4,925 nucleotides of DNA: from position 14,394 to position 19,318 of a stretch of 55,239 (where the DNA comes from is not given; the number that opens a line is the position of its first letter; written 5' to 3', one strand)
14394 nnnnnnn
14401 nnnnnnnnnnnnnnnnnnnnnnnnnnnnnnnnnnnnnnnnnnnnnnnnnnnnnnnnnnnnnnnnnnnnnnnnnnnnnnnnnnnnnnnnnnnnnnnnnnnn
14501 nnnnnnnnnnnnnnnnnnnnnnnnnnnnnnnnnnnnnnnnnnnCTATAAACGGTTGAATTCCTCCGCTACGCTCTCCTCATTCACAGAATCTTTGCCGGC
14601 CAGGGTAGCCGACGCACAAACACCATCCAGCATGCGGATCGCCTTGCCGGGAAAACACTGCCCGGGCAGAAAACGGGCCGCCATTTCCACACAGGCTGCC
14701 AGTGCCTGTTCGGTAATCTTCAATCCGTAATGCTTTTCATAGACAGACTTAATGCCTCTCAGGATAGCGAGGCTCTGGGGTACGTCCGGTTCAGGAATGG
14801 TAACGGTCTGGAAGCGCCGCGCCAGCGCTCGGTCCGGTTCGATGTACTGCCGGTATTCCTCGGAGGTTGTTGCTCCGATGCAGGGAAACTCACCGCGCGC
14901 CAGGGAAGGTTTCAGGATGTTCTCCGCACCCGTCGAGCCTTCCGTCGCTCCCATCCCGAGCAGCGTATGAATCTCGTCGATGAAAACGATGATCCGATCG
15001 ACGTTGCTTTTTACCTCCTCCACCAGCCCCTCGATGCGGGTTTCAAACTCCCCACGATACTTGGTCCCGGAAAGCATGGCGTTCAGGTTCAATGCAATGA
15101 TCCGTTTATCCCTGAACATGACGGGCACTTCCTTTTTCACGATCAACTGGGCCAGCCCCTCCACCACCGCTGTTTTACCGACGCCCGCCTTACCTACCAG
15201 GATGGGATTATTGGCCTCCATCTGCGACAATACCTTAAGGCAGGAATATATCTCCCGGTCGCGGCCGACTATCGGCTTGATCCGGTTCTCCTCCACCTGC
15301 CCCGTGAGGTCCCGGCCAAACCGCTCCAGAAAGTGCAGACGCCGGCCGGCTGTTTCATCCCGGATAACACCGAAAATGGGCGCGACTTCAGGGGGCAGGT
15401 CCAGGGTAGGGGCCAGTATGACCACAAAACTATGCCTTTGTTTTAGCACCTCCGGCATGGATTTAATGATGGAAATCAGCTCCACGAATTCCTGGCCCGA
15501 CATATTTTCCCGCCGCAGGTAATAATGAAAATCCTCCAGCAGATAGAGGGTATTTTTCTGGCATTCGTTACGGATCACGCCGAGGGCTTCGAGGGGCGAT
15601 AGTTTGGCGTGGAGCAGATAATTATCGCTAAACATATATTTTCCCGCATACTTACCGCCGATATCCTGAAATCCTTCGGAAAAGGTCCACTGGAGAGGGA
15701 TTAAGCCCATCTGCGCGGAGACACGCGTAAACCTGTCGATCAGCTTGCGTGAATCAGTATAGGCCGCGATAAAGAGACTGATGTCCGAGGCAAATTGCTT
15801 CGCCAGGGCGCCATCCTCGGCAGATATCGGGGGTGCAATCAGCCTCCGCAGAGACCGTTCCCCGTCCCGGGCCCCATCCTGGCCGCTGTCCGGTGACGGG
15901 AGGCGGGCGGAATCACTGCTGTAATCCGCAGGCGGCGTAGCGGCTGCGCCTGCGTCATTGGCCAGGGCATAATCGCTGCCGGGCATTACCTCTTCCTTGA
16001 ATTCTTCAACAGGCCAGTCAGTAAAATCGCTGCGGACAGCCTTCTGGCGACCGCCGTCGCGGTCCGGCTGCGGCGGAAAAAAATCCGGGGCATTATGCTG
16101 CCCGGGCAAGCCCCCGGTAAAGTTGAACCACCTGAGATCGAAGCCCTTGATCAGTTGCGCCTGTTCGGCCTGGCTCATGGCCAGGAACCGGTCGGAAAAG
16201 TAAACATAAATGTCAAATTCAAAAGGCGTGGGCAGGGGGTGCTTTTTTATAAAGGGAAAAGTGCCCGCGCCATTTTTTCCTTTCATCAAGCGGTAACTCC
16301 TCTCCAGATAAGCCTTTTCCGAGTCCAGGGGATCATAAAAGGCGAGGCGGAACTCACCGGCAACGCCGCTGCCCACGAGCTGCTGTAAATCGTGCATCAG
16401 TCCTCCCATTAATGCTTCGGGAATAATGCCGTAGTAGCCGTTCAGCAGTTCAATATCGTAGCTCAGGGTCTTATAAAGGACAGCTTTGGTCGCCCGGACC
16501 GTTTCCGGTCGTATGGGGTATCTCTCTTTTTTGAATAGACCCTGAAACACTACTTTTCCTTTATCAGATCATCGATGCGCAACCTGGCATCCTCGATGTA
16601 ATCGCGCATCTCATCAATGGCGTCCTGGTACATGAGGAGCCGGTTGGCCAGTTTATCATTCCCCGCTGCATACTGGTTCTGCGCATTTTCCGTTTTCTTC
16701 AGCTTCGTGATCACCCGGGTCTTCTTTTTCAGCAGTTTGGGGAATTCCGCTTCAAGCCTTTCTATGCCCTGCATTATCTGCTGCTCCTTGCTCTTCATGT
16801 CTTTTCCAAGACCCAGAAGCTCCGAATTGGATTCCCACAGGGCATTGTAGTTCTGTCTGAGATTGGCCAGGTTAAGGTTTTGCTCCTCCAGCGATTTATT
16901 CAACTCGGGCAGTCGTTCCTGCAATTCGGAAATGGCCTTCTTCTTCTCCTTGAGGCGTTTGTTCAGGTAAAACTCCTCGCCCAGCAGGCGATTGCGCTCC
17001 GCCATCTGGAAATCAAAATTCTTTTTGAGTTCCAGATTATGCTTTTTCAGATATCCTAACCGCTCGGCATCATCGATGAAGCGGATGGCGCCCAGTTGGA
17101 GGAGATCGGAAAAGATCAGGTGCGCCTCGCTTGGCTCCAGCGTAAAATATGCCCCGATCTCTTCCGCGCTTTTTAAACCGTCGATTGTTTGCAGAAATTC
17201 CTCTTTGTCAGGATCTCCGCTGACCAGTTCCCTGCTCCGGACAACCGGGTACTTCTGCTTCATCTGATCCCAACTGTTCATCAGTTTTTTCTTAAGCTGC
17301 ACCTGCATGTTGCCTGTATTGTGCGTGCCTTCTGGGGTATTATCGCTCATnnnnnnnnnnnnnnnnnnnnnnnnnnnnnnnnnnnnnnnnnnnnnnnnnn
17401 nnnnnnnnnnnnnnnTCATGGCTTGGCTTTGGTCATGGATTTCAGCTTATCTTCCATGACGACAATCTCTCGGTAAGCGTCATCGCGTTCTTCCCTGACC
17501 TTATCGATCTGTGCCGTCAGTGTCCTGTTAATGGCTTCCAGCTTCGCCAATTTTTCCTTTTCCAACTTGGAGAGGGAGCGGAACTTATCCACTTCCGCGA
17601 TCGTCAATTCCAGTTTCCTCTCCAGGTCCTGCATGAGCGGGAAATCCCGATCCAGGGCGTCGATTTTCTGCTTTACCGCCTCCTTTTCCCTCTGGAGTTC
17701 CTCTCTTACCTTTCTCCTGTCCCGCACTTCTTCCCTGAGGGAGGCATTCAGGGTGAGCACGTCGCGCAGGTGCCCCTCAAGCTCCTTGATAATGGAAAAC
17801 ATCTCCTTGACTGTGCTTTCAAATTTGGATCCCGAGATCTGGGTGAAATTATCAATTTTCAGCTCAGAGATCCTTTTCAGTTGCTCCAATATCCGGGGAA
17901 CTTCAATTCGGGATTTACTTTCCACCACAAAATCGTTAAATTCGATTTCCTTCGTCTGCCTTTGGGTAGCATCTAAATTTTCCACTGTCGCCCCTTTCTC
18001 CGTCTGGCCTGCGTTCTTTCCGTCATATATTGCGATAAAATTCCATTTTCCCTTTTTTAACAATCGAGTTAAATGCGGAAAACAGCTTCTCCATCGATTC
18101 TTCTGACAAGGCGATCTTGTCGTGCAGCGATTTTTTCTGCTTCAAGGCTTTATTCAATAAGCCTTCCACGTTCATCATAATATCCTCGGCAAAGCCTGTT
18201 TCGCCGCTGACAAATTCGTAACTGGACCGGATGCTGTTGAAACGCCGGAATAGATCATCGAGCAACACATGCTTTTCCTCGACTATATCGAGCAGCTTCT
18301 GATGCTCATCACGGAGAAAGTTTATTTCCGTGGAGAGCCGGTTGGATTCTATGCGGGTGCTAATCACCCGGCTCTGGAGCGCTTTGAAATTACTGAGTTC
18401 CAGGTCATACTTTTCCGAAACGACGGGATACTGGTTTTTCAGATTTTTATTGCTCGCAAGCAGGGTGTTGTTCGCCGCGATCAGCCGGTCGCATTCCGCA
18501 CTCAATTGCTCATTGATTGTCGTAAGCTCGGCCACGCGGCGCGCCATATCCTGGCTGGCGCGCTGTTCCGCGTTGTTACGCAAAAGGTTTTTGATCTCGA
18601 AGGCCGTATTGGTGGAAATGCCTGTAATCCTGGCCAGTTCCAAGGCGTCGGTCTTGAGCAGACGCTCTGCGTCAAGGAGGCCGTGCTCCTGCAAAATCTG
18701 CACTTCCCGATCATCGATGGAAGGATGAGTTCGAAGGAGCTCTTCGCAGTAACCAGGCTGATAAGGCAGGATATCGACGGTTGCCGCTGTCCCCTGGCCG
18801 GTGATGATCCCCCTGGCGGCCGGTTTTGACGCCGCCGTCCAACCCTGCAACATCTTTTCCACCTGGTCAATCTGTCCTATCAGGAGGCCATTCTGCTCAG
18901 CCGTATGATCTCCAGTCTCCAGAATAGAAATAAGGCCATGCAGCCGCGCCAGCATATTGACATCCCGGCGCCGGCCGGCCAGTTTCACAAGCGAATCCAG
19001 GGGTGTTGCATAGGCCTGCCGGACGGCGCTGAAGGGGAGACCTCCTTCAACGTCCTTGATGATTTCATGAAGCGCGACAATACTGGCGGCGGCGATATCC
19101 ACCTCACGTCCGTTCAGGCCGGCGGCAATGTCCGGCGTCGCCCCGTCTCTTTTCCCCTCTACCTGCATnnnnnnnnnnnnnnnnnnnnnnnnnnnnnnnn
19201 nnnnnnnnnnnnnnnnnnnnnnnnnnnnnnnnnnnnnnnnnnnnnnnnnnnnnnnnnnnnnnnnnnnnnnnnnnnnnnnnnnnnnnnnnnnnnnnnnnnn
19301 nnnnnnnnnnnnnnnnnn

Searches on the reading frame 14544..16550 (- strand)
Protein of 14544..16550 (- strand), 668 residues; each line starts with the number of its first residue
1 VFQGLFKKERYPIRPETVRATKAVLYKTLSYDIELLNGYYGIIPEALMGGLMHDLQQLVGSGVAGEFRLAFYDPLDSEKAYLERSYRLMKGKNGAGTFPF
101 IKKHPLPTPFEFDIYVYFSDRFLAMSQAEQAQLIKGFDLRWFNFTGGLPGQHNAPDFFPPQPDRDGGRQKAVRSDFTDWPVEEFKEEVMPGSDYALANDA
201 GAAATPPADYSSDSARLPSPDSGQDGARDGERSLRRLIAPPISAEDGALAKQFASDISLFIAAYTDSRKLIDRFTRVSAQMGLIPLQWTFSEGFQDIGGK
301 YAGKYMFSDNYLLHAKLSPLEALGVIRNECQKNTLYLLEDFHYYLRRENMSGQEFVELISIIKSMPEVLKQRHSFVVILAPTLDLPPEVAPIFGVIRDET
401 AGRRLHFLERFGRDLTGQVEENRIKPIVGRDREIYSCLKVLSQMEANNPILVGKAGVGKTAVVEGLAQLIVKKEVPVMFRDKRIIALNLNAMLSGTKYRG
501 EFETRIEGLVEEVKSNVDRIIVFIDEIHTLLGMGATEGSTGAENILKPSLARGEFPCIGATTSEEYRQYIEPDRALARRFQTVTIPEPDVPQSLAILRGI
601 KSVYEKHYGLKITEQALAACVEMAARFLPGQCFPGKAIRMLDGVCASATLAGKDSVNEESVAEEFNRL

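Call 4: search_protein_families(library=pfam, proteins=[window:14544-16550:-], max_evalue=0.1)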
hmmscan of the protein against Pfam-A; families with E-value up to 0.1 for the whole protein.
window:14544-16550:- (668 aa): 11 families
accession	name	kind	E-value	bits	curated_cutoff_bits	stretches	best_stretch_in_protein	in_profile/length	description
PF17871.7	AAA_lid_9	-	3.2e-17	62.8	22.8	1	591-657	3-69/104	AAA lid domain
PF00004.35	AAA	-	2.1e-11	44.8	21.2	1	450-582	2-125/131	ATPase family associated with various cellular activities (AAA)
PF13191.12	AAA_16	-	8.9e-05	23.5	32.6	1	427-474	2-52/167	AAA ATPase domain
PF07728.20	AAA_5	-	0.0024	18.3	22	1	450-529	3-77/139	AAA domain (dynein-related subfamily)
PF01637.24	ATPase_2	-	0.0029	17.9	33.2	0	429-531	3-123/225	ATPase domain predominantly from Archaea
PF05621.17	TniB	-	0.0038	17.1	22.4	0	490-587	92-186/189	Bacterial TniB protein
PF07724.20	AAA_2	-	0.011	16.2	27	1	450-527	7-84/166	AAA domain (Cdc48 subfamily)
PF13401.12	AAA_22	-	0.014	16.2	27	1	446-530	5-96/130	AAA domain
PF05673.19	DUF815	-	0.014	15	23.8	1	439-482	46-82/249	Protein of unknown function (DUF815)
PF13173.12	AAA_14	-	0.023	15.2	27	1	450-579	6-114/129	AAA domain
PF01695.23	IstB_IS21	-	0.099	12.6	24.1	0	438-510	83-152/238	IstB-like ATP binding protein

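Call 33: search_protein_families(library=ncbifam, proteins=[window:14544-16550:-], max_evalue=0.1)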
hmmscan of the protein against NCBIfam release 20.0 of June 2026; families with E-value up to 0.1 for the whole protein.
window:14544-16550:- (668 aa): 21 families
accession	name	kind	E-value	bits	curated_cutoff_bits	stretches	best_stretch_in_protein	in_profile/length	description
TIGR03346.1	chaperone_ClpB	equivalog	2.6e-94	317.2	1232.1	1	397-650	145-398/853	ATP-dependent chaperone ClpB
TIGR03345.1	VI_ClpV1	equivalog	1.6e-91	307.9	884.95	1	401-651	163-413/852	type VI secretion system ATPase TssH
TIGR02639.1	ClpA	equivalog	2.9e-84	283.7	993.15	1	403-659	163-419/734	ATP-dependent Clp protease ATP-binding subunit ClpA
NF008118.0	PRK10865.1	equivalog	1.1e-76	258.4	1417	1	397-650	150-403/857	ATP-dependent chaperone ClpB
NF033606.1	heat_AAA_ClpK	exception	2.2e-75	254.2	1900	1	408-651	265-510/949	heat shock survival AAA family ATPase ClpK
NF033607.0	disagg_AAA_ClpG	exception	1.8e-73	247.9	1900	1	408-652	244-490/932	AAA family protein disaggregase ClpG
NF008263.0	PRK11034.1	equivalog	6.2e-64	216.2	1350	1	407-651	168-412/758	ATP-dependent Clp protease ATP-binding subunit ClpA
TIGR02928.1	TIGR02928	subfamily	1.7e-05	23.9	181.3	1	422-472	12-66/366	orc1/cdc6 family replication initiation protein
TIGR03922.1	T7SS_EccA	equivalog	0.00039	19.1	466.65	1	445-583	311-445/557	type VII secretion AAA-ATPase EccA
NF009882.0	PRK13341.1-3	equivalog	0.0033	15.6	1197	1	447-614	55-196/734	AAA family ATPase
NF009883.0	PRK13341.1-4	equivalog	0.0083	14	668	1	448-585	57-171/729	AAA family ATPase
TIGR03903.1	TOMM_kin_cyc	equivalog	0.0091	13.8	705.75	1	409-471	465-530/1267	TOMM system kinase/cyclase fusion protein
TIGR02640.1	gas_vesic_GvpN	equivalog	0.0099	15.4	266.8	0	554-599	151-196/262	gas vesicle protein GvpN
NF038214.1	IS21_help_AAA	equivalog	0.016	14.9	200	1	445-485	89-129/232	IS21-like element helper ATPase IstB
NF003745.1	PRK05342.1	equivalog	0.016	14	359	1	443-528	106-184/418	ATP-dependent Clp protease ATP-binding subunit ClpX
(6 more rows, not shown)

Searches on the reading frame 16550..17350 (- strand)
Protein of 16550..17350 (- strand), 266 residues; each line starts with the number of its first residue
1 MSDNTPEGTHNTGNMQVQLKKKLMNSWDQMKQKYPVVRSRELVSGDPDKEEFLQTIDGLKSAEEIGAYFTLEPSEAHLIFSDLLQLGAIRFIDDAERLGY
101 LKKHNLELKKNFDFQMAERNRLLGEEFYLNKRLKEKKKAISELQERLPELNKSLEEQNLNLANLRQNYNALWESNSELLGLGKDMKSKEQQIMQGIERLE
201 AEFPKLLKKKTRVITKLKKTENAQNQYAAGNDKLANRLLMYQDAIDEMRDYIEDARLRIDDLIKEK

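Call 5: search_protein_families(library=pfam, proteins=[window:16550-17350:-], max_evalue=0.01)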
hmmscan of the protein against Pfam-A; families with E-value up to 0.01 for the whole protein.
window:16550-17350:- (266 aa): 1 family
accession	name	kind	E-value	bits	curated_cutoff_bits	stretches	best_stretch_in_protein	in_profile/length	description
PF04378.19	RsmJ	-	0.00086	19.2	27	1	181-258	18-95/245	Ribosomal RNA large subunit methyltransferase D, RlmJ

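Call 33: search_protein_families(library=ncbifam, proteins=[window:16550-17350:-], max_evalue=0.1)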
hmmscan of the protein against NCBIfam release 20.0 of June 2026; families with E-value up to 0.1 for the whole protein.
window:16550-17350:- (266 aa): 11 families
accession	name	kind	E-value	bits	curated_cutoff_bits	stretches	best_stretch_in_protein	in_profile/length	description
TIGR04523.1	Mplasa_alph_rch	subfamily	5.6e-05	21.3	270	1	101-263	508-672/745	helix-rich protein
TIGR02168.1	SMC_prok_B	equivalog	0.00011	20.2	567.35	1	102-257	329-484/1181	chromosome segregation protein SMC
NF003034.1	PRK03918.1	equivalog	0.00018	19.7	700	1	100-228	162-289/878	DNA double-strand break repair ATPase Rad50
TIGR02169.1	SMC_prok_A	equivalog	0.00045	18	729.4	1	101-262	335-496/1165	chromosome segregation protein SMC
NF047516.1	LA_3659_fam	equivalog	0.001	18.7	36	1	129-221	125-216/221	LA_3659 family protein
NF047514.1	SpiroCoCo_N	equivalog_domain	0.001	18.7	75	1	129-221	125-216/221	SpiroCoCo family coiled-coil protein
NF041035.1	Rad50_Halo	equivalog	0.0012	17.3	1000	1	128-264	506-641/883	DNA double-strand break repair ATPase Rad50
NF045487.1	ASRP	equivalog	0.0021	16.8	300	1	105-262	319-472/593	archaea-specific SMC-related protein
NF002572.0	PRK02224.1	equivalog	0.023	13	1087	1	105-262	484-639/888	DNA double-strand break repair ATPase Rad50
TIGR04211.1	SH3_and_anchor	equivalog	0.052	13.1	65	1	143-237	64-161/198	TIGR04211 family SH3 domain-containing protein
NF000729.0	PRK00042.3-3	equivalog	0.084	12.7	309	0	91-173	87-163/234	triose-phosphate isomerase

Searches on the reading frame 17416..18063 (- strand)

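Call 5: search_protein_families(library=pfam, proteins=[window:17416-18063:-], max_evalue=0.01)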
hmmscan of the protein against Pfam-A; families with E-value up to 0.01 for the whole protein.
window:17416-18063:- (215 aa): 1 family
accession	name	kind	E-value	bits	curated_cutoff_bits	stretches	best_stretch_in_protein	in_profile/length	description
PF11002.13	RDM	-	0.0077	16.7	27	0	87-110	16-39/42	RFPL defining motif (RDM)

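Call 69: search_protein_families(library=pfam, proteins=[window:17416-18063:-], max_evalue=0.01)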
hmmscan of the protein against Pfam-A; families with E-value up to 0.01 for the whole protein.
window:17416-18063:- (215 aa): 1 family
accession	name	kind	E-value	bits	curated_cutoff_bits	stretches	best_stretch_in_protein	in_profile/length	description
PF11002.13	RDM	-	0.0077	16.7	27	0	87-110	16-39/42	RFPL defining motif (RDM)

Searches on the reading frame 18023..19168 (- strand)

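Call 5: search_protein_families(library=pfam, proteins=[window:18023-19168:-], max_evalue=0.01)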
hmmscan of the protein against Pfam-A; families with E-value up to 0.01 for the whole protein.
window:18023-19168:- (381 aa): 0 families

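Call 33: search_protein_families(library=ncbifam, proteins=[window:18023-19168:-], max_evalue=0.1)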
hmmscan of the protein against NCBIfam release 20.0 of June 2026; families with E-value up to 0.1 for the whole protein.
window:18023-19168:- (381 aa): 3 families
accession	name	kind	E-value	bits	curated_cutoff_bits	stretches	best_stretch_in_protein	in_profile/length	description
NF003301.0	PRK04301.1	equivalog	0.012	14.8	259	1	146-218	8-83/316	DNA repair and recombination protein RadA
NF051880.1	FlagAsmCDGMPTipF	equivalog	0.021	13.6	600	1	267-363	50-150/421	flagella assembly cyclic-di-GMP phosphodiesterase TipF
TIGR02894.1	DNA_bind_RsfA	subfamily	0.051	13.7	126.45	0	206-256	93-143/161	RsfA family transcriptional regulator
